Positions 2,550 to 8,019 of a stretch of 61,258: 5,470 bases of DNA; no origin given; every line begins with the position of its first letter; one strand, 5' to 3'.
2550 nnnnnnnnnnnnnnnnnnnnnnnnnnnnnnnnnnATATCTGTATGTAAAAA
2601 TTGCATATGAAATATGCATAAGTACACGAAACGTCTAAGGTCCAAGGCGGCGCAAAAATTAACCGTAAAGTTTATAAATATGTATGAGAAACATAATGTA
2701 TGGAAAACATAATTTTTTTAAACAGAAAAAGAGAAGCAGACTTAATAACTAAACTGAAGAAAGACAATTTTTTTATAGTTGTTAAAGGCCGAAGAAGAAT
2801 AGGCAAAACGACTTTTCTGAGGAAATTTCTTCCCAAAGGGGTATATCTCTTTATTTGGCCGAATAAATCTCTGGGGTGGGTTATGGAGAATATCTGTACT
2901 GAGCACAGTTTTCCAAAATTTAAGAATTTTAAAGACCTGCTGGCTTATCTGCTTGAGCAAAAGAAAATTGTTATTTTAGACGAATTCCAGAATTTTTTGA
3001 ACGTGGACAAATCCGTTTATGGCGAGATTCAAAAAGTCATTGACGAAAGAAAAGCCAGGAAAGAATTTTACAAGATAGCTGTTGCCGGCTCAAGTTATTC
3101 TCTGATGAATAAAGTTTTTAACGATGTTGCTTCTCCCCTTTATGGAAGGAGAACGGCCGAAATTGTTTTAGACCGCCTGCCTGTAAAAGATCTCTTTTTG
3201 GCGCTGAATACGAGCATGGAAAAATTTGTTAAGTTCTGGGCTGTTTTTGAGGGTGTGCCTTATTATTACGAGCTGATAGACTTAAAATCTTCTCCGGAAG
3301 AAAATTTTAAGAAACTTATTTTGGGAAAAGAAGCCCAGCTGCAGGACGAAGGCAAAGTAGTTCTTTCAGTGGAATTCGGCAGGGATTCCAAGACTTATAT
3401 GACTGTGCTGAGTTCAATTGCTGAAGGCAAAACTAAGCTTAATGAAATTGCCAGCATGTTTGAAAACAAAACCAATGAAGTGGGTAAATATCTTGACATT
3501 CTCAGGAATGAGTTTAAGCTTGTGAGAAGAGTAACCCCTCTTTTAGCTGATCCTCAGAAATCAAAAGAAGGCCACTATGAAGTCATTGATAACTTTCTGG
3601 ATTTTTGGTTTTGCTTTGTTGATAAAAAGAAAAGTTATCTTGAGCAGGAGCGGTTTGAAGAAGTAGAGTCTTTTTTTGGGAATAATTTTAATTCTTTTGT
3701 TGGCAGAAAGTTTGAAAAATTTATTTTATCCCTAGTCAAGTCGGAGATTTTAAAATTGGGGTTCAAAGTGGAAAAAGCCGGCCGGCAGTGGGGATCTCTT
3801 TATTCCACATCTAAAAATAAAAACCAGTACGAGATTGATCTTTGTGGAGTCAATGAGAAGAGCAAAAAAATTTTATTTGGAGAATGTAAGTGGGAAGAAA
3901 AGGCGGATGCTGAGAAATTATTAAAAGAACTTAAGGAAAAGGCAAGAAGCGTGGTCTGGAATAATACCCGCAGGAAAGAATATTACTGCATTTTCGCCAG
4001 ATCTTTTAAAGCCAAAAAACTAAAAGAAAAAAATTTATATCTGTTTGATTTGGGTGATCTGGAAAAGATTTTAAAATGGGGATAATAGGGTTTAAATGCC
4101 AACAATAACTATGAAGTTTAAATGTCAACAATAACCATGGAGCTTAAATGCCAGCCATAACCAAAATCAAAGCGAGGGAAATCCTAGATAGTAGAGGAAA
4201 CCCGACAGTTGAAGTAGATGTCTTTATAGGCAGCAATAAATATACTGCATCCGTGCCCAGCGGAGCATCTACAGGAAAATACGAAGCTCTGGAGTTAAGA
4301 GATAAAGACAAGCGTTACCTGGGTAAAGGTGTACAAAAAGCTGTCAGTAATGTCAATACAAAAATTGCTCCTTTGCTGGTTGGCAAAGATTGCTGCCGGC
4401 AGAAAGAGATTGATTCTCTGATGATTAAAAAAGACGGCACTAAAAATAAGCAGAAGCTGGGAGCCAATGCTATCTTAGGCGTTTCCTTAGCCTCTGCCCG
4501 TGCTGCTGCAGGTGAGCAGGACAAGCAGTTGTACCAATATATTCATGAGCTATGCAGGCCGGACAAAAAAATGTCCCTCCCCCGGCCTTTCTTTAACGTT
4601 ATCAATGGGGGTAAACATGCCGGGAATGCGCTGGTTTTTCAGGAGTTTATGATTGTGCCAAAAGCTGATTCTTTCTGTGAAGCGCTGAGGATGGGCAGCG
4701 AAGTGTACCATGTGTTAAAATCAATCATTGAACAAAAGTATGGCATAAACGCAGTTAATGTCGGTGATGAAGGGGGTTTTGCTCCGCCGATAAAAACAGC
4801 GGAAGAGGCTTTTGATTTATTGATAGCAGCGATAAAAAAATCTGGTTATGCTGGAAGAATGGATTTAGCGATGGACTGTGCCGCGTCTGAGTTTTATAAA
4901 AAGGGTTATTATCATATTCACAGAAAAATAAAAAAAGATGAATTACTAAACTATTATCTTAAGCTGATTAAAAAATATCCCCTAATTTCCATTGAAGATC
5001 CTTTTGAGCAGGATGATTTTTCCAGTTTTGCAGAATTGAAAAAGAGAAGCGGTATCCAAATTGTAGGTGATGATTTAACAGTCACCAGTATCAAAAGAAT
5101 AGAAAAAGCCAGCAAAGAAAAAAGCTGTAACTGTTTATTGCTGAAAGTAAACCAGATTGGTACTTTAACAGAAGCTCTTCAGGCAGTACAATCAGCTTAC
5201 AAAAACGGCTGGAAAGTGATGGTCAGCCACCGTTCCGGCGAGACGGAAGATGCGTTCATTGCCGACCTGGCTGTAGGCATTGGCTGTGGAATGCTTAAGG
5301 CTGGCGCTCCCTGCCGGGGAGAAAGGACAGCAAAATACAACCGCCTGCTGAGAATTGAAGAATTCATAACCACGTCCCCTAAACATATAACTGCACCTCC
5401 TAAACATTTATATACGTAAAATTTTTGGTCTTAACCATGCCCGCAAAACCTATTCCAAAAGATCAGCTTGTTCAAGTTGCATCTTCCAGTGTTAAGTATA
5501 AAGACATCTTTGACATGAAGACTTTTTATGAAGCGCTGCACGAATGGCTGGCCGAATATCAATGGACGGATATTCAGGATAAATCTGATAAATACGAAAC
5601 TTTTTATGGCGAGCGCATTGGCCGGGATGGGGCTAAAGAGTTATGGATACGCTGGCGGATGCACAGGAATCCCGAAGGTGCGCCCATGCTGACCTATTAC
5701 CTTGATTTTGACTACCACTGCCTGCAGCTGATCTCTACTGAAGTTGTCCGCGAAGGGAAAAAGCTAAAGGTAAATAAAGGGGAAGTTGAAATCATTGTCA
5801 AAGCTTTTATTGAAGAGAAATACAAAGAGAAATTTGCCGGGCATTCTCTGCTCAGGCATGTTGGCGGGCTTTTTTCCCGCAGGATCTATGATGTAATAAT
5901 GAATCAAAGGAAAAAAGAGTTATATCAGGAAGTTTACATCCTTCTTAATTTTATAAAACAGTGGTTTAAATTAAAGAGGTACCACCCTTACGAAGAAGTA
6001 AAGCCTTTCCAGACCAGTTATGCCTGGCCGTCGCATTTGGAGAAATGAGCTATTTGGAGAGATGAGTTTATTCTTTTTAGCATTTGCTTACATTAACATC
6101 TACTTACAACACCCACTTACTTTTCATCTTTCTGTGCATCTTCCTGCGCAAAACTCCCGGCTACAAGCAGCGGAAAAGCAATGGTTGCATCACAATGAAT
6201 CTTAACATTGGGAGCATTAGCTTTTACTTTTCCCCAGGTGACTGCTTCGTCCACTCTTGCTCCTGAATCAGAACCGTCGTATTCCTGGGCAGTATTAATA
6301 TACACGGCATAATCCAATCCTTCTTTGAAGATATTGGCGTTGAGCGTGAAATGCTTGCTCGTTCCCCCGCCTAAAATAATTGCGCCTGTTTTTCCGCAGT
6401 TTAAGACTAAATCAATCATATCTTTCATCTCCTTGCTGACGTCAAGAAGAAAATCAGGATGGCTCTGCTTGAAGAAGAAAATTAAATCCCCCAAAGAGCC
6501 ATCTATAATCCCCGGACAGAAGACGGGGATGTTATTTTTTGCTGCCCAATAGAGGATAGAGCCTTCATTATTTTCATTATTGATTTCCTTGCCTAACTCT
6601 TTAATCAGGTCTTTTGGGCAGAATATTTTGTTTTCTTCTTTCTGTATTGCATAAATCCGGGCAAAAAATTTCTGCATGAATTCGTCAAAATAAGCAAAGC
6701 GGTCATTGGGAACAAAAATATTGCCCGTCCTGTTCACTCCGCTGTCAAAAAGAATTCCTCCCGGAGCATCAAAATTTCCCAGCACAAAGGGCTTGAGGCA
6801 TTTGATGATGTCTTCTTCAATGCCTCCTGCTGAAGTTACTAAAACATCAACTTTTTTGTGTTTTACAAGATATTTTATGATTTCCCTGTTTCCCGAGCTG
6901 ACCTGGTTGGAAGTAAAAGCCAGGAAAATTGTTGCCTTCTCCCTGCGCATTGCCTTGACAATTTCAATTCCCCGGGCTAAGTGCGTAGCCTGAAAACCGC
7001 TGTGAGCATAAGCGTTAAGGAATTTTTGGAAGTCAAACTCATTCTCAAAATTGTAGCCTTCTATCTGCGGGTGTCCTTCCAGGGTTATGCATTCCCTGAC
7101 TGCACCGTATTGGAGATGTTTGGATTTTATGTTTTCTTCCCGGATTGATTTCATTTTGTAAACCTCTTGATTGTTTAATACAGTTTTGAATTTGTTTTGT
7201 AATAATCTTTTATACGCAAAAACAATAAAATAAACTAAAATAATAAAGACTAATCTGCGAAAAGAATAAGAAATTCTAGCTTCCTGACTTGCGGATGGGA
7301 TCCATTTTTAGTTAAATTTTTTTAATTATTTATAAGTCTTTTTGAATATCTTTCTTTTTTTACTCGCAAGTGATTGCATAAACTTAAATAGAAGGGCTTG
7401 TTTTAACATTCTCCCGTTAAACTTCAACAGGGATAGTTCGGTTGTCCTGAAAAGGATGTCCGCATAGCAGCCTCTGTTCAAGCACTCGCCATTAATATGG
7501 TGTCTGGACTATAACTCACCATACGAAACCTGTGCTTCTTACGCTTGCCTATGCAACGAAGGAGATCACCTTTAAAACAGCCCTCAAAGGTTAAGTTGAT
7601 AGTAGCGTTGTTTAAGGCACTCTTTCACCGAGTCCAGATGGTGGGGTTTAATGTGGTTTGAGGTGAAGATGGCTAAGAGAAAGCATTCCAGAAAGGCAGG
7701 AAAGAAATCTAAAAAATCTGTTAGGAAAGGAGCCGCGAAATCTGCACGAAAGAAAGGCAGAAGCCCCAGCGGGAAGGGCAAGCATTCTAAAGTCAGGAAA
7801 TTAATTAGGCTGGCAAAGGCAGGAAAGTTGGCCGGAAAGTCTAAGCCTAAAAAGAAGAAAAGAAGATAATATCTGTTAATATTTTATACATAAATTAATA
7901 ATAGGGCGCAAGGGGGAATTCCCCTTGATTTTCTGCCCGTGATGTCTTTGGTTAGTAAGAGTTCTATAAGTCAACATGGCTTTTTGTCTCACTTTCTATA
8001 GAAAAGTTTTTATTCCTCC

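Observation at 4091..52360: Genome-style signature: intergenic spacers are built from local tandem duplications of the adjacent start-codon or stop-codon context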

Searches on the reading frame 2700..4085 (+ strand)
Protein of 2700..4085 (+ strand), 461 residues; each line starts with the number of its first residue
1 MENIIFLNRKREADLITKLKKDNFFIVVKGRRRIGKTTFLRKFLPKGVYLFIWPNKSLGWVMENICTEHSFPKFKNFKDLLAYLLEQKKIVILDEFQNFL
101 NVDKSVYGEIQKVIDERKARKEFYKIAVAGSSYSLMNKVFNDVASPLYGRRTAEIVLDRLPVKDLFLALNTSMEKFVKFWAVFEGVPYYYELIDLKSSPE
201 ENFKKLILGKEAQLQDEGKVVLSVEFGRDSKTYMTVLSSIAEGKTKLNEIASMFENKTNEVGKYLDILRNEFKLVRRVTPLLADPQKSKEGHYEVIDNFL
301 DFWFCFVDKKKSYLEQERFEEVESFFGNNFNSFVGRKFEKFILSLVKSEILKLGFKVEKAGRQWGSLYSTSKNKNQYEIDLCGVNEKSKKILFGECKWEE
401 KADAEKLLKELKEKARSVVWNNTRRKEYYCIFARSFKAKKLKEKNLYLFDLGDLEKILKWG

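Call 27: search_protein_families(library=pfam, proteins=[window:2700-4085:+], max_evalue=0.01)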
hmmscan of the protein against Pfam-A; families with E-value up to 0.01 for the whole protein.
window:2700-4085:+ (461 aa): 4 families
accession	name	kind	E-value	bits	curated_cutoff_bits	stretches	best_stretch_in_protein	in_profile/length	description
PF03008.20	DUF234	-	3.4e-18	66.3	22.5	1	303-406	1-99/100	Archaea bacterial proteins of unknown function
PF13173.12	AAA_14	-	7.1e-10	39.4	27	1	25-150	4-114/129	AAA domain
PF01637.24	ATPase_2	-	1.8e-07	31.7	33.2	1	74-189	95-221/225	ATPase domain predominantly from Archaea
PF13401.12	AAA_22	-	0.0059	17.4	27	0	25-103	7-97/130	AAA domain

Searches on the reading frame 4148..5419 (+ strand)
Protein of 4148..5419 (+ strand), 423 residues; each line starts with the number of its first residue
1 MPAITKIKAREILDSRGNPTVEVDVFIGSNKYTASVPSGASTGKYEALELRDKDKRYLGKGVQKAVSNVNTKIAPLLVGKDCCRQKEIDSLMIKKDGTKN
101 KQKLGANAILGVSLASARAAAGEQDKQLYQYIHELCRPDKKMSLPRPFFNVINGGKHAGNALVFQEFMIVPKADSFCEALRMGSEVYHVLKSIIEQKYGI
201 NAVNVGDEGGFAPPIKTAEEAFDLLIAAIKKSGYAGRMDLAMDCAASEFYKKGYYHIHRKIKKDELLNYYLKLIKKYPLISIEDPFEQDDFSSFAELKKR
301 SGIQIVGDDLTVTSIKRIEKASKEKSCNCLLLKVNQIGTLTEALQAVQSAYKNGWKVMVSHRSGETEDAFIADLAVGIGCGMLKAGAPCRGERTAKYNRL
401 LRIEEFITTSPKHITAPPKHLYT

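Call 9: search_protein_families(library=pfam, proteins=[window:4148-5419:+])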
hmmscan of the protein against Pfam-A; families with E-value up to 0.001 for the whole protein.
window:4148-5419:+ (423 aa): 3 families
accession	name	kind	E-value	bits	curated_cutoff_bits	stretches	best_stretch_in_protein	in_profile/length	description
PF00113.28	Enolase_C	-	4.7e-118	394.2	21.5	1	142-409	2-283/296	Enolase, C-terminal TIM barrel domain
PF03952.21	Enolase_N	-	6.1e-56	188.6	35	1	4-132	1-131/131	Enolase, N-terminal domain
PF13378.12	MR_MLE_C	-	3.2e-08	34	29.4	1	271-365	64-158/219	Enolase C-terminal domain-like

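Call 15: find_encoding_contigs(protein=window:4148-5419:+, flank=10000, max_places=10)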
Protein window:4148-5419:+ (423 aa): no gene with exactly this product is on record in the collection.

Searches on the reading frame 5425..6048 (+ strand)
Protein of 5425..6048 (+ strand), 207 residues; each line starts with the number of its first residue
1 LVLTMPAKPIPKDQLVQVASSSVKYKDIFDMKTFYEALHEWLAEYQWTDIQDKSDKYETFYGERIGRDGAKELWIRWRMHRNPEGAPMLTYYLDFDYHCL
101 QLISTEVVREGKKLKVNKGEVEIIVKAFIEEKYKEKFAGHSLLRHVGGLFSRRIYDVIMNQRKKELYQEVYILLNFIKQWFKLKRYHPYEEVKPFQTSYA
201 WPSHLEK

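Call 27: search_protein_families(library=pfam, proteins=[window:5425-6048:+], max_evalue=0.01)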
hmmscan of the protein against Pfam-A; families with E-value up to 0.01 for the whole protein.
window:5425-6048:+ (207 aa): 0 families

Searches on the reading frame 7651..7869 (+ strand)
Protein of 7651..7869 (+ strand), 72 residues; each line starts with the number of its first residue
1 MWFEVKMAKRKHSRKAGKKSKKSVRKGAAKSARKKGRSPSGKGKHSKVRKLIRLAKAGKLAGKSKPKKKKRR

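Call 50: search_protein_families(library=pfam, proteins=[window:7651-7869:+], max_evalue=0.01)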
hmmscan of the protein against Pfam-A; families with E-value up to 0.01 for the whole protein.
window:7651-7869:+ (72 aa): 0 families
